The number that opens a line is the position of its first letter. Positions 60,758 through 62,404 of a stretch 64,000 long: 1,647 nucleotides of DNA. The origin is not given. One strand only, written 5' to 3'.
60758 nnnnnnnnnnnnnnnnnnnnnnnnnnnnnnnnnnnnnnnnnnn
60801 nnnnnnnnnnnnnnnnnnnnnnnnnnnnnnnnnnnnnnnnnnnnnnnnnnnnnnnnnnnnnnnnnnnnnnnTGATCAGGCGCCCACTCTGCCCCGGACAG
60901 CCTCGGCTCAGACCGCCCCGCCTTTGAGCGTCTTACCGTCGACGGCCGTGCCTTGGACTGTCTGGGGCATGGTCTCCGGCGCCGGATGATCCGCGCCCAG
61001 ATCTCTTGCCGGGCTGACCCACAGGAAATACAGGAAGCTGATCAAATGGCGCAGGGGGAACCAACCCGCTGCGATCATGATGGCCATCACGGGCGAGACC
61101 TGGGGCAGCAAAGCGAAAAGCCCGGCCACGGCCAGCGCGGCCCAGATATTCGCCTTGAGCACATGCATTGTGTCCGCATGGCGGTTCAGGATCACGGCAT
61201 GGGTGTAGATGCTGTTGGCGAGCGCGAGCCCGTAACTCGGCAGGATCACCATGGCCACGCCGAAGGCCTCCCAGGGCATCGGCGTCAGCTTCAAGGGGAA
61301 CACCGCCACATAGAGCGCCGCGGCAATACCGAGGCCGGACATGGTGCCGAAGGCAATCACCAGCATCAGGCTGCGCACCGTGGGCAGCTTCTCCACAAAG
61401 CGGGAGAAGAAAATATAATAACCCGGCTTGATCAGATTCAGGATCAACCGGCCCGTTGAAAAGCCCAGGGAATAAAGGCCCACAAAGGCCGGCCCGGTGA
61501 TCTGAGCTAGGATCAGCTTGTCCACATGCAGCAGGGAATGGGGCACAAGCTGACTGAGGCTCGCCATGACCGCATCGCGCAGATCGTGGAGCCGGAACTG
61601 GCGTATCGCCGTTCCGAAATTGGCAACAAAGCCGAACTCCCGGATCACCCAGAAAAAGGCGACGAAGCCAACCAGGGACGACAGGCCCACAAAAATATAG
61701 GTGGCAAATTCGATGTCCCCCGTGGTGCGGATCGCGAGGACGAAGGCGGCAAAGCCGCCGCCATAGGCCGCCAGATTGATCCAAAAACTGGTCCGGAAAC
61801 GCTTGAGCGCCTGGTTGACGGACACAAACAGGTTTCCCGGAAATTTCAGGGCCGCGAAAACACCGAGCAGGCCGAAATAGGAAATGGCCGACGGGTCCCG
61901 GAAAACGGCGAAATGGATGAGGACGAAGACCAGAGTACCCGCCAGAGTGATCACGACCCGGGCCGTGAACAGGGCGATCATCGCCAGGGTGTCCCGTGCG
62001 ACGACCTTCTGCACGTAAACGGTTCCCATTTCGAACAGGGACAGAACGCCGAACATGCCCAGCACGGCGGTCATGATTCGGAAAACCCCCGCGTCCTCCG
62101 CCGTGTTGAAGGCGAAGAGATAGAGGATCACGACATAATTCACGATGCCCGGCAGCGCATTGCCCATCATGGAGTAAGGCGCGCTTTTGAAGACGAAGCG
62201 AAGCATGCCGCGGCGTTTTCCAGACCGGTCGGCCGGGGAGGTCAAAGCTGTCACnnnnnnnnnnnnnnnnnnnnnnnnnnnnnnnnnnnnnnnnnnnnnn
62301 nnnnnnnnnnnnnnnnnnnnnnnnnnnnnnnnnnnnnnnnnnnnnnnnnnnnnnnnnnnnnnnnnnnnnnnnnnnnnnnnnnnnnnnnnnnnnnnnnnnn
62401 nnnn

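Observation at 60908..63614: Divergent Wzx-like flippase and sulfotransferase pair with a repeat-bearing 487-bp control region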

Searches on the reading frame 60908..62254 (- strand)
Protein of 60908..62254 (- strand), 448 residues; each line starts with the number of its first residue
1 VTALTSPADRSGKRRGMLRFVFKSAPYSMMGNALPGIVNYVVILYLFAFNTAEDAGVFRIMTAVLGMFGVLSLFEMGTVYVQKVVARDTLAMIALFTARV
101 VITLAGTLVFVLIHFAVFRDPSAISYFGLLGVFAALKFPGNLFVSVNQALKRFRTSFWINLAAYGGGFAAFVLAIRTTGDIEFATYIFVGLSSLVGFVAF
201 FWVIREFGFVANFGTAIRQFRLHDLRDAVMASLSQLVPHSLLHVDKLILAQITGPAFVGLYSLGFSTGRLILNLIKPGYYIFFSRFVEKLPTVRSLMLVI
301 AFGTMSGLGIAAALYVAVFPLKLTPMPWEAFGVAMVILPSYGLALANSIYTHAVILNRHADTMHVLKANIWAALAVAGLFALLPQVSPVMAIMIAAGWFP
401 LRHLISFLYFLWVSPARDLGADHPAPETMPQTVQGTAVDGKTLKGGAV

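Call 3: search_protein_families(library=pfam, proteins=[window:60908-62254:-], max_evalue=0.1)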
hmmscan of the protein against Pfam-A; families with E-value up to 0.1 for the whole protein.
window:60908-62254:- (448 aa): 1 family
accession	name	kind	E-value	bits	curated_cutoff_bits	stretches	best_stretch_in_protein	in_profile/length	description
PF22196.1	HdrB-like_C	-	0.089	13.3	33.4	0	53-103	24-71/87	HdrB-like C-terminal domain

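Call 4: search_protein_families(library=ncbifam, proteins=[window:60908-62254:-], max_evalue=0.1)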
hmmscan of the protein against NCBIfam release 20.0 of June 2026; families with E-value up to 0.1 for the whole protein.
window:60908-62254:- (448 aa): 0 families
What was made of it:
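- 60908..62254 (-): Gene for a 12-helix inner-membrane protein, a divergent Wzx/PST-type member of the MOP superfamily (448 aa from GTG 62254; annotated elsewhere as 432 aa from ATG 62206). No Pfam or NCBIfam hit itself (calls 3, 4).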

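Call 6: find_homologous_proteins(query=window:60908-62254:-)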
Query window:60908-62254:- (448 aa): 3 proteins with E <= 0.001 among 8000 candidates.
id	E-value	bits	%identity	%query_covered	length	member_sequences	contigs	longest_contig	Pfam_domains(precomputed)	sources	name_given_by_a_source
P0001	5.6e-274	927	100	96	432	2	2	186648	-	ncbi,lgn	-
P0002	4.5e-198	677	73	98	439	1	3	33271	-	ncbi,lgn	-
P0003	5.2e-17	80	26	78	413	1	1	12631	PF01943.23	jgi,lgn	jgi:O-antigen/teichoic acid export membrane protein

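Call 9: find_encoding_contigs(protein=P0002, flank=10000, max_places=3)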
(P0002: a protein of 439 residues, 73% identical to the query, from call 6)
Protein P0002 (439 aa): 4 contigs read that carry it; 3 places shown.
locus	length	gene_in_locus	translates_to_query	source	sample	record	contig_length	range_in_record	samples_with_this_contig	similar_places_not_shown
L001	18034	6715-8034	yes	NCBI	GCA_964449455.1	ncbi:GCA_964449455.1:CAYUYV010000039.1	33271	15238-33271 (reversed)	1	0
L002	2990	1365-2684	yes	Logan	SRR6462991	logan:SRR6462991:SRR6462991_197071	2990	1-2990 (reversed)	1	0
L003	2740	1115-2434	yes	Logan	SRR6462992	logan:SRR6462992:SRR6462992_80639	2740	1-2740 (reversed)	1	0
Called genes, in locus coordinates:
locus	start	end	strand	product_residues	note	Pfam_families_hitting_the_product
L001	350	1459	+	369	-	PF02771:Acyl-CoA_dh_N, PF02770:Acyl-CoA_dh_M, PF00441:Acyl-CoA_dh_1, PF08028:Acyl-CoA_dh_2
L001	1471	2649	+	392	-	PF02770:Acyl-CoA_dh_M, PF00441:Acyl-CoA_dh_1, PF08028:Acyl-CoA_dh_2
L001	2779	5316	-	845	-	PF13628:DUF4142, PF03713:DUF305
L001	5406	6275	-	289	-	PF00685:Sulfotransfer_1 (faint), PF13469:Sulfotransfer_3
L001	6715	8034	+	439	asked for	-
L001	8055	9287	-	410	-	PF00764:Arginosuc_synth, PF20979:Arginosuc_syn_C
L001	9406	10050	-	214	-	-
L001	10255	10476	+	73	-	-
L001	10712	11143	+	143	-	-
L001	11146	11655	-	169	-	PF13673:Acetyltransf_10, PF00583:Acetyltransf_1 (weak), PF13508:Acetyltransf_7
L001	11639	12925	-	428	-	PF21016:RlmN_N, PF04055:Radical_SAM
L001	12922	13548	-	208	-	PF06776:IalB (weak)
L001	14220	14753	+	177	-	PF04542:Sigma70_r2, PF08281:Sigma70_r4_2, PF04545:Sigma70_r4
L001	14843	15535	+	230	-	PF12973:Cupin_7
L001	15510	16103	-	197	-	PF00588:SpoU_methylase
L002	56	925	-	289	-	PF00685:Sulfotransfer_1 (faint), PF13469:Sulfotransfer_3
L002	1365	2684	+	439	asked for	-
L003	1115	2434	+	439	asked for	-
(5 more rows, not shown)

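Call 10: find_encoding_contigs(protein=P0003, flank=10000, max_places=3)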
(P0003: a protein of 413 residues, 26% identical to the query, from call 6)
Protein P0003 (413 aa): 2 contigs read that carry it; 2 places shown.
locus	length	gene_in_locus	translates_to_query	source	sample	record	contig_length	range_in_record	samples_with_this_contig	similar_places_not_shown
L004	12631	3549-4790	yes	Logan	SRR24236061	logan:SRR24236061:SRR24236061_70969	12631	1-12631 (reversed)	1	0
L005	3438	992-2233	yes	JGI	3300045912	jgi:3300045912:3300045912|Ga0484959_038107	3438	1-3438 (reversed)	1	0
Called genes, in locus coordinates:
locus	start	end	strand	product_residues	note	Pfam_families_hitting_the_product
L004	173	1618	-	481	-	PF02563:Poly_export, PF10531:SLBB (weak), PF25994:HH_AprE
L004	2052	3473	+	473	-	PF13727:CoA_binding_3, PF02397:Bac_transf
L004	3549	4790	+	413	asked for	PF01943:Polysacc_synt (weak)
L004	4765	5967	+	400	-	PF13579:Glyco_trans_4_4 (weak), PF13439:Glyco_transf_4 (weak), PF00534:Glycos_transf_1, PF13692:Glyco_trans_1_4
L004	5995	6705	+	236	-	PF03737:RraA-like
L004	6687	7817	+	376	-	-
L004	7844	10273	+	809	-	PF02222:ATP-grasp (faint), PF02655:ATP-grasp_3 (faint), PF02786:CPSase_L_D2 (faint), PF15632:ATPgrasp_Ter (faint)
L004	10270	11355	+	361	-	PF02615:Ldh_2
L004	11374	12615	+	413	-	PF04932:Wzy_C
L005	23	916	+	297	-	PF02397:Bac_transf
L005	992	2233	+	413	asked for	PF01943:Polysacc_synt (weak)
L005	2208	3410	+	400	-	PF13579:Glyco_trans_4_4 (weak), PF13439:Glyco_transf_4 (weak), PF00534:Glycos_transf_1, PF13692:Glyco_trans_1_4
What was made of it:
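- A relative with E 5e-17 sits between a Bac_transf initiating transferase and a GT1, with Wza and Wzy_C in the same cluster (calls 6, 10).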

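Call 11: find_encoding_contigs(protein=P0001, flank=10000, max_places=3)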
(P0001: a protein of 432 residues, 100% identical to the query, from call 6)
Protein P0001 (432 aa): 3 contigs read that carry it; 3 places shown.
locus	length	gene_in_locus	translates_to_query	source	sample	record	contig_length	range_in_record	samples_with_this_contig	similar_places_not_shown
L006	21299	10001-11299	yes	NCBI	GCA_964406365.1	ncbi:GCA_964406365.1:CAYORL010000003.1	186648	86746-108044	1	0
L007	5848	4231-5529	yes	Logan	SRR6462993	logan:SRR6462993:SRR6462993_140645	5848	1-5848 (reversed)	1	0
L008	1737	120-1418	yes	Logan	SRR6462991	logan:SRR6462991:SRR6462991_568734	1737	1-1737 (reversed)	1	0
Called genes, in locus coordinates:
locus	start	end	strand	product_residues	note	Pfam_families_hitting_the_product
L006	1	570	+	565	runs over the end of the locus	PF11638:DnaA_N, PF00308:Bac_DnaA, PF01695:IstB_IS21, PF00004:AAA (weak), PF08299:Bac_DnaA_C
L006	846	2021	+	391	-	PF00712:DNA_pol3_beta, PF02767:DNA_pol3_beta_2, PF02768:DNA_pol3_beta_3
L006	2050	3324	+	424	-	PF02463:SMC_N, PF13175:AAA_15 (faint), PF13476:AAA_23 (weak), PF13304:AAA_21 (weak)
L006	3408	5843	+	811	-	PF02518:HATPase_c, PF00204:DNA_gyraseB, PF01751:Toprim, PF21249:GyrB_hook (weak), PF18053:GyrB_insert, PF00986:DNA_gyraseB_C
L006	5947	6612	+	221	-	-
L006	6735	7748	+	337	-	PF09982:LpxR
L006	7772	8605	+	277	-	PF00899:ThiF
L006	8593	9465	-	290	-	PF00685:Sulfotransfer_1 (faint), PF13469:Sulfotransfer_3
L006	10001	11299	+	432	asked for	-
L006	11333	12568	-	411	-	PF00764:Arginosuc_synth, PF20979:Arginosuc_syn_C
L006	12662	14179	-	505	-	-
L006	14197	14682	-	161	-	PF13302:Acetyltransf_3 (weak), PF00583:Acetyltransf_1, PF13673:Acetyltransf_10, PF13508:Acetyltransf_7, PF08445:FR47 (weak)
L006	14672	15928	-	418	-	PF21016:RlmN_N, PF04055:Radical_SAM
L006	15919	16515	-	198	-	PF06776:IalB (weak)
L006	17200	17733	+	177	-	PF04542:Sigma70_r2, PF08281:Sigma70_r4_2, PF04545:Sigma70_r4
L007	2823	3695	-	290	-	PF00685:Sulfotransfer_1 (faint), PF13469:Sulfotransfer_3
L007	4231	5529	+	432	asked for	-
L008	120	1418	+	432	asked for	-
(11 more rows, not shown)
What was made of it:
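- On Wzx / PST-family flippase (MOP superfamily; Pfam PF01943, PF13440): Their neighbours are argG and the sulfotransferase (calls 9, 11).
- Checked: Start codon of the membrane protein: the public annotation starts it at ATG 62206 (432 aa, calls 6 and 11).
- The same divergent arrangement is kept in the sister MAG even though synteny on the sulfotransferase side is broken (calls 9, 11). Synteny breaks immediately beyond the sulfotransferase, yet that gene stayed with the flippase (calls 9, 11).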

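Call 14: search_protein_representatives(protein=window:60908-62206:-)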
Query: 432 residues. Proteins with E-value up to 0.001 (for the whole library): 41; up to 1e-10: 33; up to 1e-30: 20. The best 41 are listed.
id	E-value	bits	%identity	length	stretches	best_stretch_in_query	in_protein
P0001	1.5e-274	926.9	100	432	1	1-432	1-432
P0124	3.2e-55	204.5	32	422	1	2-405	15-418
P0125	9.9e-54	199.5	32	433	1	4-393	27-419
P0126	9.8e-47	176.5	32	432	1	4-394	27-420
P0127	2.0e-46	175.5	33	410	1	5-394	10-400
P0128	7.2e-42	160.5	30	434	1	6-393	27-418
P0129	1.6e-41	159.3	32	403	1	4-390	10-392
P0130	7.2e-41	157.2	30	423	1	4-389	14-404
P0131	7.4e-41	157.1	29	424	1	4-391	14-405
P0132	7.7e-40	153.8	29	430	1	4-391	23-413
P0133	5.0e-39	151.1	30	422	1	4-391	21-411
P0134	1.5e-38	149.5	30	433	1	5-390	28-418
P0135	1.2e-37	146.6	28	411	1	5-394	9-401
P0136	6.8e-37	144.1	33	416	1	4-393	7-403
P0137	3.0e-36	141.9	29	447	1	9-398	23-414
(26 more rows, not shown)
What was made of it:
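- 60908..62254 (-): Exhaustive search gives 41 cluster representatives at E<=1e-3 (call 14).
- Closest known: Wzx. Different: It belongs to a rare clade (41 representatives at 50% clustering among 1.84 billion proteins, call 14).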

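Call 16: search_protein_families(library=pfam, alignment_id=A1, max_evalue=0.01)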
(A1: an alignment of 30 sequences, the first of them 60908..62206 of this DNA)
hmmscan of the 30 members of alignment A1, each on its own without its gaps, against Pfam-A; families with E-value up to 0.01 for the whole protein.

A. member 1, window:60908-62206:- (432 aa): 0 families

B. families by the number of members that match (of 30 scanned): 3 families
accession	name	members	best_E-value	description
PF13440.11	Polysacc_synt_3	12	5.1e-09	Polysaccharide biosynthesis protein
PF01943.22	Polysacc_synt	9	1.3e-10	Polysaccharide biosynthesis protein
PF01277.22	Oleosin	1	0.0067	Oleosin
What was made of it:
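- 60908..62254 (-): Of 30 family members, 12 hit Polysacc_synt_3 and 9 hit Polysacc_synt (call 16).
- On Wzx / PST-family flippase (MOP superfamily; Pfam PF01943, PF13440): The link is indirect only: 12 of 30 and 9 of 30 family members match at E<=0.01 (call 16), and P0003 (PF01943) is hit at E 5e-17 (call 6).
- Family members hit Polysacc_synt and Polysacc_synt_3 (call 16).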

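Call 17: search_solved_structures(query=A1, max_evalue=1)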
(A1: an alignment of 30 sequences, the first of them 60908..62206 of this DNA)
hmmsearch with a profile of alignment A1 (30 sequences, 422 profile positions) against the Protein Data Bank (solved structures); distinct sequences matched with E-value up to 1: 0.
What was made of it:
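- Tried and rejected: Profile search of the flippase family against PDB sequences: no hit (call 17).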

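Call 21: find_related_loci(query=A2, collection=genome_contigs, flank=10000)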
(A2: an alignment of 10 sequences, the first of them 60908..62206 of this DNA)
Query A2 (432 aa) in genome_contigs; peptide patterns used: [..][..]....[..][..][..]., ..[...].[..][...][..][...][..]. (x = any residue, [..] = any of these).
43 stretches matched a pattern; 13 encode a relative of the query (tblastn E <= 1e-3); 13 distinct loci.
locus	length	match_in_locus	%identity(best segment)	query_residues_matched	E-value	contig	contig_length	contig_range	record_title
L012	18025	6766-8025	74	2-421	0e+0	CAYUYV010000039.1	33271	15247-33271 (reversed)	MAG TPA_asm: uncultured Alphaproteobacteria bacterium isolate SRP128890_co1_176 genome assembly, contig: NODE_2237_lengt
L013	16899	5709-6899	34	2-395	2e-52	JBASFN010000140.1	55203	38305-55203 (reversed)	MAG: Alphaproteobacteria bacterium isolate MFD03500_ilm_asm_bin21 k127_89852, whole genome shotgun sequence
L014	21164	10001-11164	29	7-392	4e-50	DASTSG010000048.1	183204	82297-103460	MAG TPA_asm: Pseudolabrys sp. isolate SMAG_U2274 k141_609415, whole genome shotgun sequence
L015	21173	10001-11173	31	1-387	3e-47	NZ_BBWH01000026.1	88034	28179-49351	Aureimonas sp. AU12, whole genome shotgun sequence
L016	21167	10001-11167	31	4-387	8e-45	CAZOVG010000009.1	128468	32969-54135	MAG TPA_asm: uncultured Pseudobdellovibrionaceae bacterium isolate SRP329715_co2_156 genome assembly, contig: NODE_263_l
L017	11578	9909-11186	30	10-428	1e-44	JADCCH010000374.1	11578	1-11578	MAG: Methylobacterium sp. isolate M169S2SP2A32QC M169S2_374, whole genome shotgun sequence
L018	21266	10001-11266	29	4-418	4e-44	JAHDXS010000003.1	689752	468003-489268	MAG: Alphaproteobacteria bacterium isolate PRO23 NODE_8_length_689752_cov_24.027432, whole genome shotgun sequence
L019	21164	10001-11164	31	4-387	3e-44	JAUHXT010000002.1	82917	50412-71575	MAG: Alphaproteobacteria bacterium isolate 3_bin.2 NODE_493_length_82917_cov_1.088453, whole genome shotgun sequence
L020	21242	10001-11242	29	2-410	2e-42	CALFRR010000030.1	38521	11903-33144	MAG TPA_asm: uncultured Alphaproteobacteria bacterium isolate SRR3330203_bin.114_CONCOCT_v1.1_MAG genome assembly, conti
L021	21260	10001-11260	30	10-422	6e-42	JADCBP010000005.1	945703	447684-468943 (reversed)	MAG: Methylobacterium sp. isolate M34BS1SP1A30MG M34BS1_5, whole genome shotgun sequence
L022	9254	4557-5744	29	2-390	4e-40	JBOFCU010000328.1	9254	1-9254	MAG: Beijerinckiaceae bacterium isolate WFFMC_MAG_168 k139_8207609_flag=0_multi=5.9835_len=9254, whole genome shotgun se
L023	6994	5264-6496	29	4-408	3e-31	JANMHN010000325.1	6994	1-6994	MAG: Bosea sp. (in: a-proteobacteria) isolate OTE_70_metabat_23 OTE_70_k141_237607, whole genome shotgun sequence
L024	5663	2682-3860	26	1-401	4e-25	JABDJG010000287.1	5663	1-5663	MAG: Hyphomicrobiales bacterium isolate SS_bin_17 k127_2906247, whole genome shotgun sequence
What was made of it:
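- Tried and rejected: It was repeated with 10 sequences (call 21).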

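Call 25: search_protein_families(library=pfam, proteins=[L013:4369-5679:+, L013:3239-4372:+, L013:2178-3242:+, L013:1385-2188:+, L013:11195-12553:-, L013:12-1031:+, L013:7018-8313:+, L018:15543-16631:-, L014:17883-18965:+, L016:4805-5911:-], max_evalue=0.001)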
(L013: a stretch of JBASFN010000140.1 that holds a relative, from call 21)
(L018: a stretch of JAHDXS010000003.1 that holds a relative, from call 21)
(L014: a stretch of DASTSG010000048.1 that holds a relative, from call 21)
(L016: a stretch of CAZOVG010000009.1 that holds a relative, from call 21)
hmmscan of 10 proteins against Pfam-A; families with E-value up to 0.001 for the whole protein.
L013:4369-5679:+ (436 aa): 0 families

L013:3239-4372:+ (377 aa): 3 families
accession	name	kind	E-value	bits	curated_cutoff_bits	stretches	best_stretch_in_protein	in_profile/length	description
PF00534.26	Glycos_transf_1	-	3e-29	102.2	26.4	1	198-351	7-169/172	Glycosyl transferases group 1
PF13692.12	Glyco_trans_1_4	-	5.3e-24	85.5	27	1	207-341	2-142/142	Glycosyl transferases group 1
PF13524.12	Glyco_trans_1_2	-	3.5e-06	27.5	25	1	252-363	27-137/144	Glycosyl transferase-like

L013:2178-3242:+ (354 aa): 5 families
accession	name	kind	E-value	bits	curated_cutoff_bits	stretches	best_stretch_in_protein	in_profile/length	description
PF00534.26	Glycos_transf_1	-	2.2e-19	70.1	26.4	1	176-326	4-159/172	Glycosyl transferases group 1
PF13692.12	Glyco_trans_1_4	-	8.3e-19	68.7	27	1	188-324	2-141/142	Glycosyl transferases group 1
PF20706.3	GT4-conflict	-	6.2e-09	35.8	26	1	136-292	138-312/385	Family 4 Glycosyltransferase in conflict systems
PF13439.12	Glyco_transf_4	-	0.00011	22.7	28.5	1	103-174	89-167/170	Glycosyltransferase Family 4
PF09314.17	DUF1972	-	0.00091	19.3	25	0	97-160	106-170/186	Domain of unknown function (DUF1972)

L013:1385-2188:+ (267 aa): 4 families
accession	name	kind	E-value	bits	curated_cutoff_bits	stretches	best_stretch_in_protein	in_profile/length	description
PF00535.33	Glycos_transf_2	-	3.8e-14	53.4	23.3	1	7-164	1-164/168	Glycosyl transferase family 2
PF13641.12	Glyco_tranf_2_3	-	2.8e-12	47.6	27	1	4-218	2-227/230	Glycosyltransferase like family 2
PF13632.12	Glyco_trans_2_3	-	3.5e-06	27.4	27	1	90-223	6-144/198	Glycosyl transferase family group 2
PF10111.15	Glyco_tranf_2_2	-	5e-05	23.4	27.3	1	52-193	48-206/276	Glycosyltransferase like family 2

L013:11195-12553:- (452 aa): 1 family
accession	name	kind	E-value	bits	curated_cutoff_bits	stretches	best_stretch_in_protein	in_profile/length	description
PF04932.20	Wzy_C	-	1.2e-12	48.3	31.7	1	245-387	2-143/149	O-Antigen ligase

L013:12-1031:+ (339 aa): 3 families
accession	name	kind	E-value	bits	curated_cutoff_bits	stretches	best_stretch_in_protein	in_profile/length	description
PF22461.2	SLBB_2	-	1.5e-16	60.7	27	2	124-198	2-78/79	SLBB domain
PF02563.21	Poly_export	-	4.3e-16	59.3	28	1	30-117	6-76/77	Polysaccharide biosynthesis/export protein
PF10531.15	SLBB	-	1.1e-05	25.6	27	0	125-174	2-52/55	SLBB domain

L013:7018-8313:+ (431 aa): 5 families
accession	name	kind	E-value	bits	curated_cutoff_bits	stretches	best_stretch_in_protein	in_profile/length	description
PF03721.20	UDPG_MGDP_dh_N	-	7.2e-37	127.2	27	1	9-182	2-181/187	UDP-glucose/GDP-mannose dehydrogenase family, NAD binding domain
PF00984.24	UDPG_MGDP_dh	-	4.5e-23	81.6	25.4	1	204-292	2-93/94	UDP-glucose/GDP-mannose dehydrogenase family, central domain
PF03720.21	UDPG_MGDP_dh_C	-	7.4e-21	74.9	30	1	319-419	1-102/103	UDP-glucose/GDP-mannose dehydrogenase family, UDP binding domain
PF03446.21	NAD_binding_2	-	0.00029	21.3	21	1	9-132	1-104/161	NAD binding domain of 6-phosphogluconate dehydrogenase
PF01210.29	NAD_Gly3P_dh_N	-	0.00087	19.7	23.1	0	9-88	1-80/158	NAD-dependent glycerol-3-phosphate dehydrogenase N-terminus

L018:15543-16631:- (362 aa): 1 family
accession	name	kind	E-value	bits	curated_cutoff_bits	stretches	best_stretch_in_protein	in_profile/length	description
PF01757.29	Acyl_transf_3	-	1.9e-28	99.9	31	1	8-330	2-324/326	Acyltransferase domain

L014:17883-18965:+ (360 aa): 6 families
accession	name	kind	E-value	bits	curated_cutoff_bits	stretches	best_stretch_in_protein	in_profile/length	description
PF01370.27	Epimerase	-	2.3e-49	168.4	20.9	1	4-232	2-225/240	NAD dependent epimerase/dehydratase family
PF16363.11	GDP_Man_Dehyd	-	5.3e-46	158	27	1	4-325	1-331/332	GDP-mannose 4,6 dehydratase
PF01073.25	3Beta_HSD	-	3.9e-14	52.8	22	1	4-229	1-226/280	3-beta hydroxysteroid dehydrogenase/isomerase family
PF04321.23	RmlD_sub_bind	-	1.3e-12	47.8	27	1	1-185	1-154/287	RmlD substrate binding domain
PF07993.18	NAD_binding_4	-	1.1e-08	35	20.1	1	78-189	90-211/258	Male sterility protein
PF02719.21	Polysacc_synt_2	-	9e-08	32.1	20.2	1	4-128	2-129/293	Polysaccharide biosynthesis protein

L016:4805-5911:- (368 aa): 1 family
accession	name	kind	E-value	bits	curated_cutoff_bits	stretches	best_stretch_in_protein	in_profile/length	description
PF09982.15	LpxR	-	8.8e-86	288.2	26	1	44-368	6-323/323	Outer membrane protein LpxR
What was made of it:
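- Closest known: Wzx. Same: Family relatives carry Polysacc_synt or Polysacc_synt_3 and sit in Wzx/Wzy-type clusters (calls 10, 16, 25).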

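Call 26: predict_structure(alignment_id=A1)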
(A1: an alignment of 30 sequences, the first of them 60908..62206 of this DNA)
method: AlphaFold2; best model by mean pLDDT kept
length: 432 residues; sequences in the alignment: 30
mean_pLDDT: 90.4   pTM: 0.88
mean pLDDT of the five models: 90.4, 88.7, 88.6, 87.9, 87.8
residues with pLDDT >= 90: 329; 70-90: 69; 50-70: 23; < 50: 11
segments of 3 or more residues with pLDDT < 50: 426-432
pLDDT, mean of each block of 10 residues (from residue 1): 84 93 97 98 97 92 93 95 94 89 85 94 96 94 98 98 98 98 97 95 88 88 93 97 98 92 82 92 97 97 93 97 97 91 88 95 96 98 97 85 53 51 51 36
secondary structure, 60 per line:
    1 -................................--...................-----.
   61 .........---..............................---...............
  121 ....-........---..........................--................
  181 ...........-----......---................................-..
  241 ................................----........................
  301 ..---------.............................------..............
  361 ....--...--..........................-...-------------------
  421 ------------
elements in order: H2-33 H36-54 H60-69 H73-102 H106-124 H126-133 H137-162 H165-191 H197-202 H206-237 H239-272 H277-302 H312-340 H347-364 H372-397
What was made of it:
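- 60908..62254 (-): AF2 model pLDDT 90.4 with 12 long helices (call 26).
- On Wzx / PST-family flippase (MOP superfamily; Pfam PF01943, PF13440): The model has 12 long helices and pLDDT 90.4 (call 26).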
